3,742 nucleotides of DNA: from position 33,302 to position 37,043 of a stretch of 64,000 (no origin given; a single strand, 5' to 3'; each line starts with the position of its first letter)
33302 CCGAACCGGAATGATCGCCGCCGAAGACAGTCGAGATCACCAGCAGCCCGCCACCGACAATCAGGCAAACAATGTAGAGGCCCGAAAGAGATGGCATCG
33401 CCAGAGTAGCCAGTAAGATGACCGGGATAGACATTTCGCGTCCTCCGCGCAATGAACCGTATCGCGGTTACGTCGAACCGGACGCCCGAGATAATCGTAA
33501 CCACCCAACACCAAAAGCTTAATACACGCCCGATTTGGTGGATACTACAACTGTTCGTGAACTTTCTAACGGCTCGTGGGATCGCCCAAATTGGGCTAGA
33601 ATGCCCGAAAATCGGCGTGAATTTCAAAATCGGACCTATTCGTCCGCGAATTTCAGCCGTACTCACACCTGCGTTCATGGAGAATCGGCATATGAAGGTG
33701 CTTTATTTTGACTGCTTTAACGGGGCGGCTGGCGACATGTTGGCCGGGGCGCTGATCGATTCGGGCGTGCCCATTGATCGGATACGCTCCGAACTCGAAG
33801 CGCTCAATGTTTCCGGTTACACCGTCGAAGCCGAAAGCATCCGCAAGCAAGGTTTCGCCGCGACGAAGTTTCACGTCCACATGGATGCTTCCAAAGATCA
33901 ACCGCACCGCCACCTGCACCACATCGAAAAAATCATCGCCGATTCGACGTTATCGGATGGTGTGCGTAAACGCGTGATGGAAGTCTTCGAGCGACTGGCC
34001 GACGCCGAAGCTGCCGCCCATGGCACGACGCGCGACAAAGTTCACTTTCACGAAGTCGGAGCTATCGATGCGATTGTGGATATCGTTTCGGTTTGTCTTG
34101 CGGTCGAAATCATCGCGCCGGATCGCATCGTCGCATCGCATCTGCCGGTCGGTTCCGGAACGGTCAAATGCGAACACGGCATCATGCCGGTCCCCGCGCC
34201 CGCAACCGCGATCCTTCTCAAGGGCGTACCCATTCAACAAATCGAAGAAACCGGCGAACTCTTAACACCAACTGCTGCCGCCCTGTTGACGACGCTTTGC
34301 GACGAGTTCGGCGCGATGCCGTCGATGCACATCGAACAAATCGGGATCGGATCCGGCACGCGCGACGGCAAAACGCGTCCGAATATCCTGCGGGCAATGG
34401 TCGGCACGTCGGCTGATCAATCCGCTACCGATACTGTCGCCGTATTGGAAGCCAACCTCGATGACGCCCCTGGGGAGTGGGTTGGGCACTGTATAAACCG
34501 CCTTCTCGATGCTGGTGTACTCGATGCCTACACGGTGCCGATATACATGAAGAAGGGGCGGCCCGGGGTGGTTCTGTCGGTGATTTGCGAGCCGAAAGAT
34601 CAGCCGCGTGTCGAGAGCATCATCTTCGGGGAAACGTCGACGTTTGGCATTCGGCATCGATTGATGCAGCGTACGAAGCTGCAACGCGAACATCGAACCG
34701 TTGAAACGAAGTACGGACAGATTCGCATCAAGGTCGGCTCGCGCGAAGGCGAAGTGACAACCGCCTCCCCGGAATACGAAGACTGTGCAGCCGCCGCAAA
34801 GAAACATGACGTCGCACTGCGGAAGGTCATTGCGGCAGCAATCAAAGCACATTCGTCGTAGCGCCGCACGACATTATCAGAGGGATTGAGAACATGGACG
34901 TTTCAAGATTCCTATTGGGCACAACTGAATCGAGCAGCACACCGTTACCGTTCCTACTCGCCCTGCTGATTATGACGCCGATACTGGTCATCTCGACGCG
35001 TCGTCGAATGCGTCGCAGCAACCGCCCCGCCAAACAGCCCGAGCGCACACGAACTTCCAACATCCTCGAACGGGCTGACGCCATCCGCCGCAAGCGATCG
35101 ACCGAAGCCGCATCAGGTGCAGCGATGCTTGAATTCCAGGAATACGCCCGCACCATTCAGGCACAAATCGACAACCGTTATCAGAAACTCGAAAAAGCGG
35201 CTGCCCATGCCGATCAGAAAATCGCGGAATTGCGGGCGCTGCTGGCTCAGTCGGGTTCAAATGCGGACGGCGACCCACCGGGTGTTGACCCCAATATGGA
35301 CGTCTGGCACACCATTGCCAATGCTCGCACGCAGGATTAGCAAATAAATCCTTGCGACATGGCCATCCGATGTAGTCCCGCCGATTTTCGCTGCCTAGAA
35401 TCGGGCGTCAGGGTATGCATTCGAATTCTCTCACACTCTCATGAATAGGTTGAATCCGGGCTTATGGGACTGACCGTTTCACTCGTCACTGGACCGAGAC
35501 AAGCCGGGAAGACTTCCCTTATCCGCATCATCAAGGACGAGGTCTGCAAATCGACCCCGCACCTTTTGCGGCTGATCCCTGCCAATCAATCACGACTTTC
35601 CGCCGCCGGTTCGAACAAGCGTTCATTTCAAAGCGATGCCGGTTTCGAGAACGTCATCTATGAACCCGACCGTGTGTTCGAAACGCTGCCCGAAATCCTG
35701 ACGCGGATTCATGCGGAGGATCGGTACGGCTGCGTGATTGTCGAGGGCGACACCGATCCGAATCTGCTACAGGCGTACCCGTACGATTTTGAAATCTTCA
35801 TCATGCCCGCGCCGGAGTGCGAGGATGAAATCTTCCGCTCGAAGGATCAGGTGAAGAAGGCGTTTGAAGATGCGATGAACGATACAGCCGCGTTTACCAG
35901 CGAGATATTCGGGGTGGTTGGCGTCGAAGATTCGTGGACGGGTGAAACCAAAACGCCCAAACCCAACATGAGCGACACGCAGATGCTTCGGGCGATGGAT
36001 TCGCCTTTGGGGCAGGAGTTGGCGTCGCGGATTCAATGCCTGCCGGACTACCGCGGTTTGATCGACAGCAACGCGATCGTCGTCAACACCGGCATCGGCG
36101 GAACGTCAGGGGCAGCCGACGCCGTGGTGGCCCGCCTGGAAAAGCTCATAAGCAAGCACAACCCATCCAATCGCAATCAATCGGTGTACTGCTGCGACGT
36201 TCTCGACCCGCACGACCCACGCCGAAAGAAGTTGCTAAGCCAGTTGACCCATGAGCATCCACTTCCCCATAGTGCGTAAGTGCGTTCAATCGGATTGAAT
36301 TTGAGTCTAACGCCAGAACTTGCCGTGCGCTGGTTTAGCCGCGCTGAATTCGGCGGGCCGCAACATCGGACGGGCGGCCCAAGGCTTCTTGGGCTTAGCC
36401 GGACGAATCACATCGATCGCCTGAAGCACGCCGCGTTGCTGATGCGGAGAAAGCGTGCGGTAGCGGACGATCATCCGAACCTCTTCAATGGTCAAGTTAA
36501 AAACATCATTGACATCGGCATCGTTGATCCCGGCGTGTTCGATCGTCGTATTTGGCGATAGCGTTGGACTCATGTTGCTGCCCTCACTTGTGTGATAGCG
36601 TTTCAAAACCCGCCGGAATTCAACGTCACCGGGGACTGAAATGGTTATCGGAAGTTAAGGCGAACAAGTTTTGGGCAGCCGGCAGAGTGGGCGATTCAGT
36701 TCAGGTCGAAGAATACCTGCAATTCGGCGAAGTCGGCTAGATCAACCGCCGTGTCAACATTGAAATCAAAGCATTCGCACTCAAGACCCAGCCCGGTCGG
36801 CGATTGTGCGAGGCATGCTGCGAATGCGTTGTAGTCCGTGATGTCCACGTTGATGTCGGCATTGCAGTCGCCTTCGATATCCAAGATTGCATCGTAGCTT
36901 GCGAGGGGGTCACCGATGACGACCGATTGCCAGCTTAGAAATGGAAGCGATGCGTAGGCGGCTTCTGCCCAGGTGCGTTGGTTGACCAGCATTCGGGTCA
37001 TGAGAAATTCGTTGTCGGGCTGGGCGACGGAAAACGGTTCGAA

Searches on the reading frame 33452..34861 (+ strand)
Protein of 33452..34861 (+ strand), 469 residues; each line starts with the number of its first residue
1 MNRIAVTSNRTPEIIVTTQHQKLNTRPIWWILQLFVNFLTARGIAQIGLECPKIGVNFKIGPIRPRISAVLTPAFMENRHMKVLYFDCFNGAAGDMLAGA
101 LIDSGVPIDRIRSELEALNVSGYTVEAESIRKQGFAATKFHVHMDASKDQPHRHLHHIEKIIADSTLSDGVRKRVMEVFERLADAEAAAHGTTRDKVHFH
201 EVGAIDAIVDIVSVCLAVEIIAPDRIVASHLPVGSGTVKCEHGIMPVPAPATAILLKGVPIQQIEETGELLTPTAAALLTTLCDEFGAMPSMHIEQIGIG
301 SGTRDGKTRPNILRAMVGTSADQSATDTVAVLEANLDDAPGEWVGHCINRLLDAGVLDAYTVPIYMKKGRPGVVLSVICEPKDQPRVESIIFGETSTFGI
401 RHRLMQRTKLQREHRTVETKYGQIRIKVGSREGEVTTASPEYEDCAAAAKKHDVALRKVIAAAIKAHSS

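Call 27: search_protein_families(library=pfam, proteins=[window:33452-34861:+], max_evalue=0.001)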
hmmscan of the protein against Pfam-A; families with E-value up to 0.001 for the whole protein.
window:33452-34861:+ (469 aa): 1 family
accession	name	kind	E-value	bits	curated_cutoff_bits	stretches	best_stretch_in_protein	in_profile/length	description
PF01969.22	Ni_insertion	-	1.4e-145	485.6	22.1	1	84-459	1-374/375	Nickel insertion protein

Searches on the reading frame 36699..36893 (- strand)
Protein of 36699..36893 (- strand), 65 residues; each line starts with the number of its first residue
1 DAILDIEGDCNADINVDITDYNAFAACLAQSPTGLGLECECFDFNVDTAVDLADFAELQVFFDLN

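Call 9: search_protein_families(library=pfam, proteins=[window:36699-36893:-], max_evalue=10)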
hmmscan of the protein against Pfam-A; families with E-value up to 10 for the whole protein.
seq(65 aa): 1 family
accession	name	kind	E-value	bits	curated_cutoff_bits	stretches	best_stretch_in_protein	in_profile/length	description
PF00404.24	Dockerin_1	-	4.9e-05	23.9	22.9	1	8-59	2-53/57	Dockerin type I domain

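Call 16: search_protein_families(library=ncbifam, proteins=[window:36699-36893:-], max_evalue=10)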
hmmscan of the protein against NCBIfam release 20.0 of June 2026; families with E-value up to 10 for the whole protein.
seq(65 aa): 1 family
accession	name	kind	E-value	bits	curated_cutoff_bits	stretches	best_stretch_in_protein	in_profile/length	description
NF049990.1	CellobisidaseCelK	equivalog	0.08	11.1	1700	1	6-61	828-881/889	cellulose 1,4-beta-cellobiosidase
